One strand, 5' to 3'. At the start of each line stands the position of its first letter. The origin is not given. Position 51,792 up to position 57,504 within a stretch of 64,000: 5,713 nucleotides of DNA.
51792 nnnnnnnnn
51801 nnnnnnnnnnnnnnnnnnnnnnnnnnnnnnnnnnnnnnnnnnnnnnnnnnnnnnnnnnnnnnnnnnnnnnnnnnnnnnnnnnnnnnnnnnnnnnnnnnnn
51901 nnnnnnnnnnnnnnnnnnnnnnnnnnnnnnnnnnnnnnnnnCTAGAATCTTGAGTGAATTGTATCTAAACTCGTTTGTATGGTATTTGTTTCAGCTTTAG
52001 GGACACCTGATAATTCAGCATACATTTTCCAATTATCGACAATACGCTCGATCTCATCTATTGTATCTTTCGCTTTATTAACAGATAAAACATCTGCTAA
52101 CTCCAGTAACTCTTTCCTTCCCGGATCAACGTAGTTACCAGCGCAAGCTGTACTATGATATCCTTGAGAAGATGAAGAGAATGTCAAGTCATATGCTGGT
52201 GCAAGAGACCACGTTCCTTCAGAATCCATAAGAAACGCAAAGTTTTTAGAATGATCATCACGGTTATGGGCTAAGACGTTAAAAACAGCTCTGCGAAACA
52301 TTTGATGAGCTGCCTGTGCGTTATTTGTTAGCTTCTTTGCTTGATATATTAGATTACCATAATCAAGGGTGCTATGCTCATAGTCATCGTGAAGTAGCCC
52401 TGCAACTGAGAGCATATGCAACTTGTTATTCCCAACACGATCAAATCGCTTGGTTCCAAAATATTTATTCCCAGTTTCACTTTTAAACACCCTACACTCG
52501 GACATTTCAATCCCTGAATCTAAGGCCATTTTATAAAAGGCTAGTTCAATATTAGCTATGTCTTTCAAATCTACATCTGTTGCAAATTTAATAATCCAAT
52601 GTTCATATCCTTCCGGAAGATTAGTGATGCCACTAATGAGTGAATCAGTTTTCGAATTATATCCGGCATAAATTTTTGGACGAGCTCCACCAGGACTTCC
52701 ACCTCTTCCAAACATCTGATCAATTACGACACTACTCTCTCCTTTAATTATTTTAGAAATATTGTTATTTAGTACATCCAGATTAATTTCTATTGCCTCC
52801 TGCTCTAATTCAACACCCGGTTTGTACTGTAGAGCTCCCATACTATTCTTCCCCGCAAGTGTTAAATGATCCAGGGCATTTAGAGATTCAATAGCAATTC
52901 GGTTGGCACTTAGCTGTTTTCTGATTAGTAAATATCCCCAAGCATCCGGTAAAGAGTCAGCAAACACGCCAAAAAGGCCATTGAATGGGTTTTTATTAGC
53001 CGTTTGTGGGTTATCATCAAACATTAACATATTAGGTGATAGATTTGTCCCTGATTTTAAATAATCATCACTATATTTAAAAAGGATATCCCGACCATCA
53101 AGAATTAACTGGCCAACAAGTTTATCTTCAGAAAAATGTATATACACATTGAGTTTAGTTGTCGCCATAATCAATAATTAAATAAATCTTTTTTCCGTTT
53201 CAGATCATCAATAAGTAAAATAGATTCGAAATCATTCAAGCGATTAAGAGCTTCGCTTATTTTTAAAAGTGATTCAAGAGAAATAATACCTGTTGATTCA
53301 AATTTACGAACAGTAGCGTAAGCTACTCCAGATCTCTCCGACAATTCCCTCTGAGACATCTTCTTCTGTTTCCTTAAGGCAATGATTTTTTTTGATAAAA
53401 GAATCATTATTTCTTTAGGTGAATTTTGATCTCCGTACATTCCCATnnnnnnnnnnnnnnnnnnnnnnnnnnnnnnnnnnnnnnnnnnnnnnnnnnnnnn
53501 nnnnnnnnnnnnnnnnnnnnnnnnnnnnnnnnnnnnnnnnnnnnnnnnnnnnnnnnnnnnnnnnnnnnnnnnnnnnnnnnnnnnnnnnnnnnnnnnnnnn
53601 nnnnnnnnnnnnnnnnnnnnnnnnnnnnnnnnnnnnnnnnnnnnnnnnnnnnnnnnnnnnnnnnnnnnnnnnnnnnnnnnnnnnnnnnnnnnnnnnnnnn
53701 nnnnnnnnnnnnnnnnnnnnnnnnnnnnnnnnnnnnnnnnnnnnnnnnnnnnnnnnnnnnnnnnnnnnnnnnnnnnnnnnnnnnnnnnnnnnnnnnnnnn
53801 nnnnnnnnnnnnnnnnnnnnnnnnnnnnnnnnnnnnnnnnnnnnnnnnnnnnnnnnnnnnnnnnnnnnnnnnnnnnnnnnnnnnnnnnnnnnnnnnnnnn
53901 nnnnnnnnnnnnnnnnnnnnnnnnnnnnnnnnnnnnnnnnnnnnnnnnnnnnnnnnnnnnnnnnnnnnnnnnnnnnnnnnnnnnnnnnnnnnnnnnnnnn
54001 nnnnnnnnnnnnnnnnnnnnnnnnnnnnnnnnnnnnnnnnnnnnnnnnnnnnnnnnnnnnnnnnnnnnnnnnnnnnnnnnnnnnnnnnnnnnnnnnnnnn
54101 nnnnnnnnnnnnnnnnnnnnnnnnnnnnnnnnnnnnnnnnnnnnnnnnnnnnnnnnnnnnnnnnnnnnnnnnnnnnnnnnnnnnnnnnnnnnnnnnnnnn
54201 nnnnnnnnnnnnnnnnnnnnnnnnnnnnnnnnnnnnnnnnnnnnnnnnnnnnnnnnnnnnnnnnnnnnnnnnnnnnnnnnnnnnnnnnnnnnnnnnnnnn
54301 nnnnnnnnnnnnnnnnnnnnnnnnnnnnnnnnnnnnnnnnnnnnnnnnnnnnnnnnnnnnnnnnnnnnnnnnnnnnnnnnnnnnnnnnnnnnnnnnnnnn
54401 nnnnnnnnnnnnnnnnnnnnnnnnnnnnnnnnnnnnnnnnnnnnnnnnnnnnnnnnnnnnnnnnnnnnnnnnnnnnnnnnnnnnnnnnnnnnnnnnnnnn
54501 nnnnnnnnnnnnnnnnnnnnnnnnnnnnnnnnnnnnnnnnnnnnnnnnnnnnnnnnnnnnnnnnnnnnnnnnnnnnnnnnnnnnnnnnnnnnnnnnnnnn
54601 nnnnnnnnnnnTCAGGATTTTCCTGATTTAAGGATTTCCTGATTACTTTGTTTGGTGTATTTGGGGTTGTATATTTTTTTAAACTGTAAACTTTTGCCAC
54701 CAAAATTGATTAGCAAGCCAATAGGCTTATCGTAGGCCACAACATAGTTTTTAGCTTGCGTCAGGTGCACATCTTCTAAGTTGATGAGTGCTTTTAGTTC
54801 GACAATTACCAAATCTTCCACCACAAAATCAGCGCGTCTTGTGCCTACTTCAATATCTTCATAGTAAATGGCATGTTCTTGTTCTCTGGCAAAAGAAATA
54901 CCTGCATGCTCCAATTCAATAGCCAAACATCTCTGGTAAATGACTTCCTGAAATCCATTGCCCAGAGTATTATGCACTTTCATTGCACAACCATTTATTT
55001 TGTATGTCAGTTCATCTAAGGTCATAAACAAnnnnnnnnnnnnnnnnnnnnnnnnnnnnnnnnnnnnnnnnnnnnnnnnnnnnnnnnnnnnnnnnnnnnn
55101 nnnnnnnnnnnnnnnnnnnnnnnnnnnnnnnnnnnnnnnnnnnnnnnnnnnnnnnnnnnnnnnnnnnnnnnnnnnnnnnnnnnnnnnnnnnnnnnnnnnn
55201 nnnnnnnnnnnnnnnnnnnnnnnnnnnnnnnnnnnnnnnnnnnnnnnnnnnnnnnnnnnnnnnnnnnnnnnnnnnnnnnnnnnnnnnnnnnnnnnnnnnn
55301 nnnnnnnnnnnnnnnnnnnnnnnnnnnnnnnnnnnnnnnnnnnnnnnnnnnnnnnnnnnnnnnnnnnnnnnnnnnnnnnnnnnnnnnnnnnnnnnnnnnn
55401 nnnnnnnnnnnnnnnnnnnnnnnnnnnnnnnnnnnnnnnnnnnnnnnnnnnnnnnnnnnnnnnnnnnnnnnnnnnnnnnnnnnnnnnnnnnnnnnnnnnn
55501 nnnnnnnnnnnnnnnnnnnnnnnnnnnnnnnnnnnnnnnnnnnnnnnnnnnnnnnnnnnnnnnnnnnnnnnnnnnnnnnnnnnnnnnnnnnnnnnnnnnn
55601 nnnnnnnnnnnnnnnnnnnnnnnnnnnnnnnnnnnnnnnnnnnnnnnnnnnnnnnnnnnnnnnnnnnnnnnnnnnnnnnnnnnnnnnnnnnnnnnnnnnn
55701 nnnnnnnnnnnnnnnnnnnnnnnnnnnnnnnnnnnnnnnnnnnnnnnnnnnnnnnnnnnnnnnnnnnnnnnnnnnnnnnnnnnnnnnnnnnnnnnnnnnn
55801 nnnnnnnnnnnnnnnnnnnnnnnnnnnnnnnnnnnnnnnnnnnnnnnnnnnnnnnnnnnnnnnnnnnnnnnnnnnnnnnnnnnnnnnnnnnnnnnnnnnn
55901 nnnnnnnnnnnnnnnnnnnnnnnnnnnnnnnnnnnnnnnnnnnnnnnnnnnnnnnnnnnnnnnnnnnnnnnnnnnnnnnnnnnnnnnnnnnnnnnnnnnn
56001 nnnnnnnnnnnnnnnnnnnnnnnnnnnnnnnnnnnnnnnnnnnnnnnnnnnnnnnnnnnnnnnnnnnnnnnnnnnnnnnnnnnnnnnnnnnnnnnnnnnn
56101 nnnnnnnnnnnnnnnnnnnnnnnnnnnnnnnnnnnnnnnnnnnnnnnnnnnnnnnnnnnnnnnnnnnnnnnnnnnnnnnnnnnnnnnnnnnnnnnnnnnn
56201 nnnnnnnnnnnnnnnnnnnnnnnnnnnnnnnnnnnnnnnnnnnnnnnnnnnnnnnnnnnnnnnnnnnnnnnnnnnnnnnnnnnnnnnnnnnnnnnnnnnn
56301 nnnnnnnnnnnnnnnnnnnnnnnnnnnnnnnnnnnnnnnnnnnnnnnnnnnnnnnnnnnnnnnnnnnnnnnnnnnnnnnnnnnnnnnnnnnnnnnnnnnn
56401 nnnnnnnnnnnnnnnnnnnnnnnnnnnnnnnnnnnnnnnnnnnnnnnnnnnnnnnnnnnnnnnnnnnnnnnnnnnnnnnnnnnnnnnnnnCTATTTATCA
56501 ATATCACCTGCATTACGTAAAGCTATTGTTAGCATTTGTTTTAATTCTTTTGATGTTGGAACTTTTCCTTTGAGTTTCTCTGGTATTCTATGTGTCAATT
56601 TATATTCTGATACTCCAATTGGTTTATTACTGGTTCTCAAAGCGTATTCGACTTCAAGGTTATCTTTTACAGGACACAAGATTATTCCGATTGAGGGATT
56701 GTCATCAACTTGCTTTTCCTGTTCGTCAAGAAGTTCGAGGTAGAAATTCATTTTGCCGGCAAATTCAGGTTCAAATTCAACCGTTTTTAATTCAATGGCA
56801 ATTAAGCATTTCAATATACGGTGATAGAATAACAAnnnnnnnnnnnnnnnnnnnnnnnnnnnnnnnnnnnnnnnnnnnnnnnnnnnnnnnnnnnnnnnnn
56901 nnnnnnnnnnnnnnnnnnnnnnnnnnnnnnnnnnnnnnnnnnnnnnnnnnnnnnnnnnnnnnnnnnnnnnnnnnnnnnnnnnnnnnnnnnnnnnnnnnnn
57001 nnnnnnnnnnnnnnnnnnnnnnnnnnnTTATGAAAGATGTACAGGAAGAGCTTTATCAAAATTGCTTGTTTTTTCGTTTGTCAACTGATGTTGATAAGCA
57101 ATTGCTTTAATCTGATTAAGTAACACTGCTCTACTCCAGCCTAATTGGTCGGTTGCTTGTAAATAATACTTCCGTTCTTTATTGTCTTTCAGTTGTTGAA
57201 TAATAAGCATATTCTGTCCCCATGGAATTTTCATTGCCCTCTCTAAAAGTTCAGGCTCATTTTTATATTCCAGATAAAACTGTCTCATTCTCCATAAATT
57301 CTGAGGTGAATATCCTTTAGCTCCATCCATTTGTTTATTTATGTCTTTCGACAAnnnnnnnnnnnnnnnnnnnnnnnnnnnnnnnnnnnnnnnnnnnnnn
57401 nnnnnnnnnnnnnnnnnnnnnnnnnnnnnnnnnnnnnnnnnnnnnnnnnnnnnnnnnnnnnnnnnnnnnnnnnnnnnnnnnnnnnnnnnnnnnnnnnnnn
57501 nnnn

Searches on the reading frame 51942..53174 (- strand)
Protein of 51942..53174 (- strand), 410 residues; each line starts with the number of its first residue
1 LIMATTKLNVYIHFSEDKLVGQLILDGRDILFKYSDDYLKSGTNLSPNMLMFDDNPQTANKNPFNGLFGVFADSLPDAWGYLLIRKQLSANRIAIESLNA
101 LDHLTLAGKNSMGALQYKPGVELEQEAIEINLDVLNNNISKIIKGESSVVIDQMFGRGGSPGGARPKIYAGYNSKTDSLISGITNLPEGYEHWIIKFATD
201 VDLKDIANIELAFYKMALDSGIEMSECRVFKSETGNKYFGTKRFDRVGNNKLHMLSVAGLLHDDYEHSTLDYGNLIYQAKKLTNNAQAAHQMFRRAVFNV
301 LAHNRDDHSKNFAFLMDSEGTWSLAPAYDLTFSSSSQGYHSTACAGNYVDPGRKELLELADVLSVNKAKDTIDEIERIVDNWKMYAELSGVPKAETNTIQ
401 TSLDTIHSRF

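Call 93: search_protein_families(library=padloc, proteins=[window:51942-53174:-], max_evalue=0.001)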
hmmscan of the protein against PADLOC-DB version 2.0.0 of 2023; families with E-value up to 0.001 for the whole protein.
window:51942-53174:- (410 aa): 3 families
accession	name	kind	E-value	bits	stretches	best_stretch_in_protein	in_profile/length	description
PDLC04340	PDC-M03A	-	4e-06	24.5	1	262-331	101-168/280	-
PDLC04344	PDC-M03A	-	6.3e-05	20.6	1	278-330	136-188/305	-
PDLC04339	PDC-M03A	-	9.7e-05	19.8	1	281-331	126-175/293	-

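Call 104: search_protein_families(library=pfam, proteins=[window:51942-53174:-], max_evalue=0.001)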
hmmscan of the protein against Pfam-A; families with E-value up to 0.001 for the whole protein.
window:51942-53174:- (410 aa): 2 families
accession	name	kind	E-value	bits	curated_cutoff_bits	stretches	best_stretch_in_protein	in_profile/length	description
PF07804.18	HipA_C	-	8.7e-48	163.2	30.5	1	160-382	2-213/213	HipA-like C-terminal domain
PF13657.11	Couple_hipA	-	1.3e-14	54.9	22.5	1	16-117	6-98/99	HipA N-terminal domain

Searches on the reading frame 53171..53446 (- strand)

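Call 104: search_protein_families(library=pfam, proteins=[window:53171-53446:-], max_evalue=0.001)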
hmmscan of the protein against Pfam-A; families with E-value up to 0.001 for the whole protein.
window:53171-53446:- (91 aa): 2 families
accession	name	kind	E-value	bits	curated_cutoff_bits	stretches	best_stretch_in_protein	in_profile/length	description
PF01381.28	HTH_3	-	9.7e-11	42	23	1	21-68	1-49/55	Helix-turn-helix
PF13443.12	HTH_26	-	6.9e-07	29.9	22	1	21-68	2-51/63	Cro/C1-type HTH DNA-binding domain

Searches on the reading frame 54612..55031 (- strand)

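Call 104: search_protein_families(library=pfam, proteins=[window:54612-55031:-], max_evalue=0.001)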
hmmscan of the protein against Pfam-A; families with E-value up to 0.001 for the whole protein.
window:54612-55031:- (139 aa): 1 family
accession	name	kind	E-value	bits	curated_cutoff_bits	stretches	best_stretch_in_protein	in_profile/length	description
PF13366.12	PDDEXK_3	-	4.4e-36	124.2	22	1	7-116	2-113/117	PD-(D/E)XK nuclease superfamily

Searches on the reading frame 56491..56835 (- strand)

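Call 11: search_protein_families(library=pfam, proteins=[window:56491-56835:-], max_evalue=0.1)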
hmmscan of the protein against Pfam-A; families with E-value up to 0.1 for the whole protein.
window:56491-56835:- (114 aa): 1 family
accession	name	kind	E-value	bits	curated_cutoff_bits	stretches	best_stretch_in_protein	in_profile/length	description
PF06250.17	YhcG_C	-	2e-35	122.4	32.5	1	1-93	63-157/157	YhcG PDDEXK nuclease domain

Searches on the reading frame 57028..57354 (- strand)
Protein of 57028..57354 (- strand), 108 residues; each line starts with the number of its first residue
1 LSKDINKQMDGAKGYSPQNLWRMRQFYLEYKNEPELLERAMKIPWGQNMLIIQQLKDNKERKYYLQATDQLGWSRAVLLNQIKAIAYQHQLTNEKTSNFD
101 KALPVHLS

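Call 11: search_protein_families(library=pfam, proteins=[window:57028-57354:-], max_evalue=0.1)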
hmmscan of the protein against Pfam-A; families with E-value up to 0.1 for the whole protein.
window:57028-57354:- (108 aa): 2 families
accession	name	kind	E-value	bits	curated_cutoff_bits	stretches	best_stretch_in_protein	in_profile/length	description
PF17761.7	DUF1016_N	-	5.2e-23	82.1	32.8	1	1-88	52-136/137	DUF1016 N-terminal domain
PF21365.3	Glyco_hydro_31_3rd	-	0.012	16.5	24.4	1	23-84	5-64/87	Glycosyl hydrolase family 31 C-terminal domain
